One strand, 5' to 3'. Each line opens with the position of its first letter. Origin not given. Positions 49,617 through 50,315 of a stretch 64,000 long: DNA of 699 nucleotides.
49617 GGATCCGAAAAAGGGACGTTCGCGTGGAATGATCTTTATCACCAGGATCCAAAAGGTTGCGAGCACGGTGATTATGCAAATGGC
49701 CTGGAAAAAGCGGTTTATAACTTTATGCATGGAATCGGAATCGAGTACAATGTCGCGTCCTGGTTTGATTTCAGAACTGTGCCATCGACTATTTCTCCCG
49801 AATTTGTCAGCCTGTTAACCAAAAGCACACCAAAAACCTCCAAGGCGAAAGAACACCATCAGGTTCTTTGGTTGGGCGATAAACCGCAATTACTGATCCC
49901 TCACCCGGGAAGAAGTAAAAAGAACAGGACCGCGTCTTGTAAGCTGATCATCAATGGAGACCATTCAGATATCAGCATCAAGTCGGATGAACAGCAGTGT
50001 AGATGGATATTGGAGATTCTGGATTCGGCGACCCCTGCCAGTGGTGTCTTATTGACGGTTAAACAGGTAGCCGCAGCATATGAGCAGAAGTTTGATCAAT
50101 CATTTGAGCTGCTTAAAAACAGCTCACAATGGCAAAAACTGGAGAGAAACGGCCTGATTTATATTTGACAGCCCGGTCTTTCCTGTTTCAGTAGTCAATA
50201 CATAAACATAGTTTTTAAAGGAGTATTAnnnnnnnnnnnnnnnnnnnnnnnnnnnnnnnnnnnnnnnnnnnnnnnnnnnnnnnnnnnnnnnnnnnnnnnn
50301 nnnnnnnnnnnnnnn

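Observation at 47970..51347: Large B12-radical-SAM enzyme with a Cx4Cx2C cluster motif next to a class V aminotransferase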

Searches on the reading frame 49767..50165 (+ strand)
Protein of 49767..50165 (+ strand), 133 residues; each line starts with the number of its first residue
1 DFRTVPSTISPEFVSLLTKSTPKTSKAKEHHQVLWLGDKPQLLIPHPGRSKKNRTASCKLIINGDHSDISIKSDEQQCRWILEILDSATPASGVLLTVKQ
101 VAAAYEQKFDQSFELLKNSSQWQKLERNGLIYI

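Call 54: predict_structure(alignment_id=A3)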
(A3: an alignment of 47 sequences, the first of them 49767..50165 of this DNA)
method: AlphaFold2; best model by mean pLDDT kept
length: 133 residues; sequences in the alignment: 47
mean_pLDDT: 87.9   pTM: 0.73
mean pLDDT of the five models: 87.9, 85.9, 85.0, 84.8, 84.1
residues with pLDDT >= 90: 88; 70-90: 27; 50-70: 17; < 50: 1
segments of 3 or more residues with pLDDT < 50: none
pLDDT, mean of each block of 10 residues (from residue 1): 74 72 67 96 83 78 93 96 97 96 97 96 95 93
secondary structure, 60 per line:
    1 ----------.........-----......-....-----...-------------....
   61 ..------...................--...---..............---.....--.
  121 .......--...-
elements in order: H11-19 H25-30 E32-35 E41-43 E57-62 E69-74 H75-87 H98-109 H113-117 H120-127 E130-132

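Call 56: fold_search(model_id=the predicted structure, library=pdb)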
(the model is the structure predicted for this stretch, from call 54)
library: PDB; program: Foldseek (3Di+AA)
matches with E <= 10: 603; with E <= 0.001: 0
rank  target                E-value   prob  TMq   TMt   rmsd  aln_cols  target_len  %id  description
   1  9q6c_A                2.2e-01  0.12  0.19  0.13  13.2       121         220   14  Cryo-EM structure of octameric COMMD-like protein MBK5214510 from Flavobacteriaceae bacterium (released 2025-10-01)
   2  8oh6_CF               2.9e-01  0.51  0.24  0.40  11.8        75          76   15  Crystal structure of the Candida albicans 80S ribosome in complex with Paromomycin (500umol) (released 2024-10-02)
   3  6edx                  4.6e-01  0.14  0.22  0.24  12.4       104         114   13  Crystal Structure of SGK3 PX domain (released 2018-09-05)
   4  8oo7_E                7.1e-01  0.16  0.25  0.10  12.3        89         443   11  CryoEM Structure INO80core Hexasome complex composite model state1 (released 2023-07-26)
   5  3dyt                  7.1e-01  0.10  0.17  0.08   7.0        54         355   11  Crystal structure of Snx9PX-BAR (230-595), C2221 (released 2008-09-16)
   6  6oqv_A                7.1e-01  0.10  0.13  0.04  15.8        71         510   10  E. coli ATP Synthase State 2b (released 2020-06-03)
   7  9ca7_F                8.5e-01  0.33  0.26  0.10   4.5        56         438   11  Cryo-EM structure of human SRCAP-nucleosome complex in the fully-engaged state (composite structure) (released 2025-06-18)
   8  8qyv_X                8.5e-01  0.14  0.25  0.09  13.6        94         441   14  SWR1-hexasome complex (released 2024-10-02)
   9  6wnq_A                8.5e-01  0.09  0.13  0.05  15.9        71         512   10  E. coli ATP Synthase State 2a (released 2020-06-03)
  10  8pu3_C                9.1e-01  0.07  0.18  0.13  18.0       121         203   12  Complex of the toxin/antitoxin FaRel2/ATfaRel2 (released 2024-07-24)
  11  8x15_Q                9.7e-01  0.21  0.23  0.09   6.3        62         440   13  Structure of nucleosome-bound SRCAP-C in the apo state (released 2024-03-06)
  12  9c57_D                9.7e-01  0.20  0.26  0.10   7.3        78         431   12  Reconstituted P400 Subcomplex of the human TIP60 complex (released 2024-08-21)
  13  3qr9_A                9.7e-01  0.13  0.19  0.08  11.9        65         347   14  Anthranilate phosphoribosyltransferase (trpD) from Mycobacterium tuberculosis (apo structure) (released 2011-06-15)
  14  8qz0_T                1.0e+00  0.23  0.23  0.08   8.0        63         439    6  SWR1-hexasome-dimer complex (released 2024-10-02)
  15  6l7o_S                1.0e+00  0.16  0.17  0.32  11.7        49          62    8  cryo-EM structure of cyanobacteria Fd-NDH-1L complex (released 2020-02-19)
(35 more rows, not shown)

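Call 70: search_protein_representatives(alignment_id=A4)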
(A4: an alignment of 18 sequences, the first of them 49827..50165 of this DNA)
Query: 18 sequences, 112 profile positions. Proteins with E-value up to 0.001 (for the whole library): 371; up to 1e-10: 165; up to 1e-30: 0. The best 150 are listed.
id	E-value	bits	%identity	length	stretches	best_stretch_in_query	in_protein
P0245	1.8e-28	114.9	-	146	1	3-112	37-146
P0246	8.2e-28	112.8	-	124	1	3-112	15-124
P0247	3.8e-26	107.4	-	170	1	4-112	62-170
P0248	5.8e-26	106.8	-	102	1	12-111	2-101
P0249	9.0e-26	106.2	-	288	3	7-111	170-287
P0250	5.3e-25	103.7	-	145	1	3-112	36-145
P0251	9.6e-25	102.9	-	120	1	3-112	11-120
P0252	4.3e-24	100.8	-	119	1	5-112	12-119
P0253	1.0e-23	99.6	-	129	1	4-112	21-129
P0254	1.0e-23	99.5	-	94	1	20-112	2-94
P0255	1.0e-23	99.5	-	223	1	2-112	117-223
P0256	1.9e-23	98.7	-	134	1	2-112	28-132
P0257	2.5e-23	98.3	-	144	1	6-112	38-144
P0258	2.5e-23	98.3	-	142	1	3-112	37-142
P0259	1.4e-22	95.9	-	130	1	5-111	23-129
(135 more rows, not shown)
